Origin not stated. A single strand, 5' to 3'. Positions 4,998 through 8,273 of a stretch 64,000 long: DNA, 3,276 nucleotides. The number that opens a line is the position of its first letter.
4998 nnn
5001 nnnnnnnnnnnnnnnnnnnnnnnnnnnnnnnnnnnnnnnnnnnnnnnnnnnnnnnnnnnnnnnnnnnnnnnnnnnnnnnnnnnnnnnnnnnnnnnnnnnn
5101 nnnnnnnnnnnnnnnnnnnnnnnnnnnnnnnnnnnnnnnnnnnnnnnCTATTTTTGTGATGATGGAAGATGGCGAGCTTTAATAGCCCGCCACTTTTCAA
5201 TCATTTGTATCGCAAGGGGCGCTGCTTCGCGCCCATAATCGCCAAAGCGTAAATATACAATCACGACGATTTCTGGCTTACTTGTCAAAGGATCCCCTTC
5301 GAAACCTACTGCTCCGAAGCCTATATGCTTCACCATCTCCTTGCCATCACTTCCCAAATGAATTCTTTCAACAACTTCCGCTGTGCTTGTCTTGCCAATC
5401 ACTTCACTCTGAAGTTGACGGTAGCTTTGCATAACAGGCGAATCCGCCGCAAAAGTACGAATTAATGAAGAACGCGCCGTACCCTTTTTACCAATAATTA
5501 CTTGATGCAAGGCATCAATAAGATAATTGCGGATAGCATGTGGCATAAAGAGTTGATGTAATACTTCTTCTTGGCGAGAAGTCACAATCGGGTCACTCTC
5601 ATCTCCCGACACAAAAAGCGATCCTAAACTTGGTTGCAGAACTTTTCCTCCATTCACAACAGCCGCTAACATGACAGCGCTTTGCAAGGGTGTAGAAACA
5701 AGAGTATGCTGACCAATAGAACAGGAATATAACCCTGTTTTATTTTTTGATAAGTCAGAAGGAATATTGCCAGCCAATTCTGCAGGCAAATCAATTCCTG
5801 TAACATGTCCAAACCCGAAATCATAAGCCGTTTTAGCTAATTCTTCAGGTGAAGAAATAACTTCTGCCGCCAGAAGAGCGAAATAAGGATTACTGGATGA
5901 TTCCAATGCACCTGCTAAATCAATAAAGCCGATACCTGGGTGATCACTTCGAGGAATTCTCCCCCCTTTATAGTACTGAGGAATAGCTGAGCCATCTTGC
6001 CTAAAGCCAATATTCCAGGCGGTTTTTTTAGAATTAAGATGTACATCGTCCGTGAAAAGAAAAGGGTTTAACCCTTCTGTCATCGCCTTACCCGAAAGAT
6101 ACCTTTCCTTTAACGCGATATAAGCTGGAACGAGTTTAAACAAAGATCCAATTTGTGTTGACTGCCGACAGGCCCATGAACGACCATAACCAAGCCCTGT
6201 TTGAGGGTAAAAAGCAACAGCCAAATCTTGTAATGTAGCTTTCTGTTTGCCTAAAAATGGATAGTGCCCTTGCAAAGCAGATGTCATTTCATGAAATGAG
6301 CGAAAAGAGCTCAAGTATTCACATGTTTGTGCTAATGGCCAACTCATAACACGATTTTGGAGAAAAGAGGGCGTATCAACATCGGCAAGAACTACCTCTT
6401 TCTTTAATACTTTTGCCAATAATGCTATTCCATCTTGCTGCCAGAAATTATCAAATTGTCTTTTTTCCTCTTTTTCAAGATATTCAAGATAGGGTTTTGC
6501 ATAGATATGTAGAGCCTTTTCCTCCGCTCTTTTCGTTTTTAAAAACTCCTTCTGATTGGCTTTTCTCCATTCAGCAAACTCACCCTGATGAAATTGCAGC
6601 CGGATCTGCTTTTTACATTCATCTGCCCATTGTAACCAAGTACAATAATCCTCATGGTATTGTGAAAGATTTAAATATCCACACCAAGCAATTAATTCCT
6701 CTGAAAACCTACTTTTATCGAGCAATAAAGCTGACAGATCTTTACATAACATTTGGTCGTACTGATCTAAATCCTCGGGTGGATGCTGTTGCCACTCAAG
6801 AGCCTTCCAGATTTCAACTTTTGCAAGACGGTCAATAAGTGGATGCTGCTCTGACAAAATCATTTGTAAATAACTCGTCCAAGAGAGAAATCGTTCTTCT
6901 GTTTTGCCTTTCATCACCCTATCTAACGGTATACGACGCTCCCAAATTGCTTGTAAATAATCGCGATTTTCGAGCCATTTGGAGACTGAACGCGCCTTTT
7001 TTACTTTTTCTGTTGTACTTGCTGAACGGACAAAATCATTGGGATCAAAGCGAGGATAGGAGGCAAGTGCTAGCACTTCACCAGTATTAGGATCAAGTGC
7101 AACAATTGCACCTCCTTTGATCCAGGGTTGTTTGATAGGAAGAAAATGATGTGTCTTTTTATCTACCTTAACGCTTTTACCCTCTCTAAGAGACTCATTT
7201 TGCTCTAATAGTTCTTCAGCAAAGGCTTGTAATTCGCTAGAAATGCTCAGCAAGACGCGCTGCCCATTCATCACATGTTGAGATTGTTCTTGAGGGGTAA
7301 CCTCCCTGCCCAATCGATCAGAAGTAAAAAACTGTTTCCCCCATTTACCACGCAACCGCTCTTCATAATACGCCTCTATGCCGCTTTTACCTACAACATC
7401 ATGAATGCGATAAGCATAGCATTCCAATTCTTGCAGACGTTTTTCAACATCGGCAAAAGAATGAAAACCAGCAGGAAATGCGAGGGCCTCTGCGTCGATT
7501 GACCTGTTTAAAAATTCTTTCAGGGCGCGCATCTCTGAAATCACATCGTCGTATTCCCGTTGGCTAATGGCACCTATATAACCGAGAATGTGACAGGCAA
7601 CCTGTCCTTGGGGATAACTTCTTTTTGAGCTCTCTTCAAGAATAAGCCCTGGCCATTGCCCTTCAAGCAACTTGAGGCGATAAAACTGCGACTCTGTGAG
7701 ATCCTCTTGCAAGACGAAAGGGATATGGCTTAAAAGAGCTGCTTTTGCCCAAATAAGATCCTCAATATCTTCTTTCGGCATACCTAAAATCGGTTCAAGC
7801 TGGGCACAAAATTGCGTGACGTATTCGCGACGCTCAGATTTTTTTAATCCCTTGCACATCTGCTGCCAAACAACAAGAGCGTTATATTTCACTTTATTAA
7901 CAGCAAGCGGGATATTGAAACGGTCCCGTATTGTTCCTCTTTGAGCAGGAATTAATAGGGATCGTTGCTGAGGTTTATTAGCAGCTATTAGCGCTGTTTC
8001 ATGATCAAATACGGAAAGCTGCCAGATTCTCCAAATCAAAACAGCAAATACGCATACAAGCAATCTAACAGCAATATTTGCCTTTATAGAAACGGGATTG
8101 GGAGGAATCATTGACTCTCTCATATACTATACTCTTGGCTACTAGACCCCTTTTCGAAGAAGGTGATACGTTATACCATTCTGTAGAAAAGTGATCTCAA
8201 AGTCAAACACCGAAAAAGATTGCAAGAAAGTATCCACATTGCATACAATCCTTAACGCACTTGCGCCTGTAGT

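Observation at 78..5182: Wzy-dependent-type polysaccharide assembly/export genes (Wzy/ligase-like, Wza-like, Wzc-like) in a chlamydial genome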

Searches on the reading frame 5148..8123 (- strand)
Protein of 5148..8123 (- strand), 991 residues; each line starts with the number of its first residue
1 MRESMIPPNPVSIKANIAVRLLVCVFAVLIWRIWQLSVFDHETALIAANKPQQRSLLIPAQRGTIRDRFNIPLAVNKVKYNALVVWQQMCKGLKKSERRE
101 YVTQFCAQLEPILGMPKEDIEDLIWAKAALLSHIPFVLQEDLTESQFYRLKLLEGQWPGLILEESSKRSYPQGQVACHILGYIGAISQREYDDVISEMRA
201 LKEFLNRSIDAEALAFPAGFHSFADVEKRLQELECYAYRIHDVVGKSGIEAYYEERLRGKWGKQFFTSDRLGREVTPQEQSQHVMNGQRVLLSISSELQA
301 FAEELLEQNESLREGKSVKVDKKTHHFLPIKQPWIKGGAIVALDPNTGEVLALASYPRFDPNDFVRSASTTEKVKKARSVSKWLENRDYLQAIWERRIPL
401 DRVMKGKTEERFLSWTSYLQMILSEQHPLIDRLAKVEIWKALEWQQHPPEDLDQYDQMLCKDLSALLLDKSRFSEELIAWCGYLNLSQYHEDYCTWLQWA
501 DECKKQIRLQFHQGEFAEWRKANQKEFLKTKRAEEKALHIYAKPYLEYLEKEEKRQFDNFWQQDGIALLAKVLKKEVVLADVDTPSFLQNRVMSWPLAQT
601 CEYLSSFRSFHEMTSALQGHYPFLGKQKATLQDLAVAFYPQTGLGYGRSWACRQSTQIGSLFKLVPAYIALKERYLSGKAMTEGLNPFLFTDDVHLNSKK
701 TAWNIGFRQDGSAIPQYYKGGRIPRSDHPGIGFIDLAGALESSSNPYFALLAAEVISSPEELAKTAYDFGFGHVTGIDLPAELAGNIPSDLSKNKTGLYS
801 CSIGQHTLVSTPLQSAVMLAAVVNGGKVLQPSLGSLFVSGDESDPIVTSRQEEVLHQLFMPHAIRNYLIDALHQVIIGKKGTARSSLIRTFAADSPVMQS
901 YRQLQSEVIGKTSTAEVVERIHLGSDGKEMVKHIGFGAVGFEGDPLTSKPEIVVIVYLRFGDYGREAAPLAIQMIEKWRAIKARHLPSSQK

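Call 3: search_protein_families(library=pfam, proteins=[window:5148-8123:-], max_evalue=1)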
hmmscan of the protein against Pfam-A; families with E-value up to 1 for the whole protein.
window:5148-8123:- (991 aa): 3 families
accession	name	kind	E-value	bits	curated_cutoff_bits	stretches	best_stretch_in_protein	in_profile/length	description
PF03717.20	PBP_dimer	-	1.2e-34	120.8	24.4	1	58-276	2-177/180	Penicillin-binding Protein dimerisation domain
PF00905.27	Transpeptidase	-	1.1e-25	90.9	22.1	2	731-920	90-247/299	Penicillin binding protein transpeptidase domain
PF21922.1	PBP_dimer_2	-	0.037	14.7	27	0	167-185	24-42/83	Penicillin binding protein A dimerisation domain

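Call 4: search_protein_families(library=ncbifam, proteins=[window:5148-8123:-], max_evalue=1)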
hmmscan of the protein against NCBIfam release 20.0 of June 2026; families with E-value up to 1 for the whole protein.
window:5148-8123:- (991 aa): 16 families
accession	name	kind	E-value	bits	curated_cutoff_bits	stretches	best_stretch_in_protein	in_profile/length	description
TIGR03423.1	pbp2_mrdA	equivalog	3.2e-86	290.2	455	3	724-978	345-590/593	penicillin-binding protein 2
TIGR02214.1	spoVD_pbp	equivalog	5e-37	127.5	688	3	736-889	337-483/636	stage V sporulation protein D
NF008061.0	PRK10795.1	equivalog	2.1e-35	122.4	962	4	15-193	22-190/634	peptidoglycan DD-transpeptidase MrdA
NF051842.1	PBP4_5_Efaec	equivalog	8e-24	84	700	3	240-372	286-390/668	penicillin-binding protein PBP4(5)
NF038278.1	strep_PBP2B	exception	1.5e-17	63.3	975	2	752-858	466-572/678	penicillin-binding protein PBP2B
NF011685.0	PRK15105.1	subfamily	4.1e-16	58.7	737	3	22-184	31-183/588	peptidoglycan glycosyltransferase FtsI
NF053573.1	PBP2_PenA_Neis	exception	5.5e-16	58.2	1105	2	16-183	27-182/572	peptidoglycan D,D-transpeptidase PBP2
NF033378.1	MECD_PBP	exception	8e-14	50.9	1450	4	338-370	348-380/678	PBP2a family beta-lactam-resistant peptidoglycan transpeptidase MecD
NF038271.1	strep_PBP2X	exception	1.9e-12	46.2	1050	2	242-317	210-286/750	penicillin-binding protein PBP2X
NF000406.1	MECB_PBP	exception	2.3e-12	46.1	1450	2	337-376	344-382/674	PBP2a family beta-lactam-resistant peptidoglycan transpeptidase MecB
NF000237.1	MECA_PBP2A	equivalog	9.9e-12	43.9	750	3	58-191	147-264/668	PBP2a family beta-lactam-resistant peptidoglycan transpeptidase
NF000409.1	MECA_pure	exception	6.4e-10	38.2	1490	3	731-833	450-549/668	PBP2a family beta-lactam-resistant peptidoglycan transpeptidase MecA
NF000408.1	MECA2_pure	exception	1e-08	33.9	1525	2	732-831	451-547/668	PBP2a family beta-lactam-resistant peptidoglycan transpeptidase MecA2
NF000407.1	MECC_PBP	exception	4.6e-08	31.7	1500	2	732-837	448-550/665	PBP2a family beta-lactam-resistant peptidoglycan transpeptidase MecC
NF000410.1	MECA1_pure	exception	6.3e-07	27.9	1480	2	338-373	343-378/666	PBP2a family beta-lactam-resistant peptidoglycan transpeptidase MecA1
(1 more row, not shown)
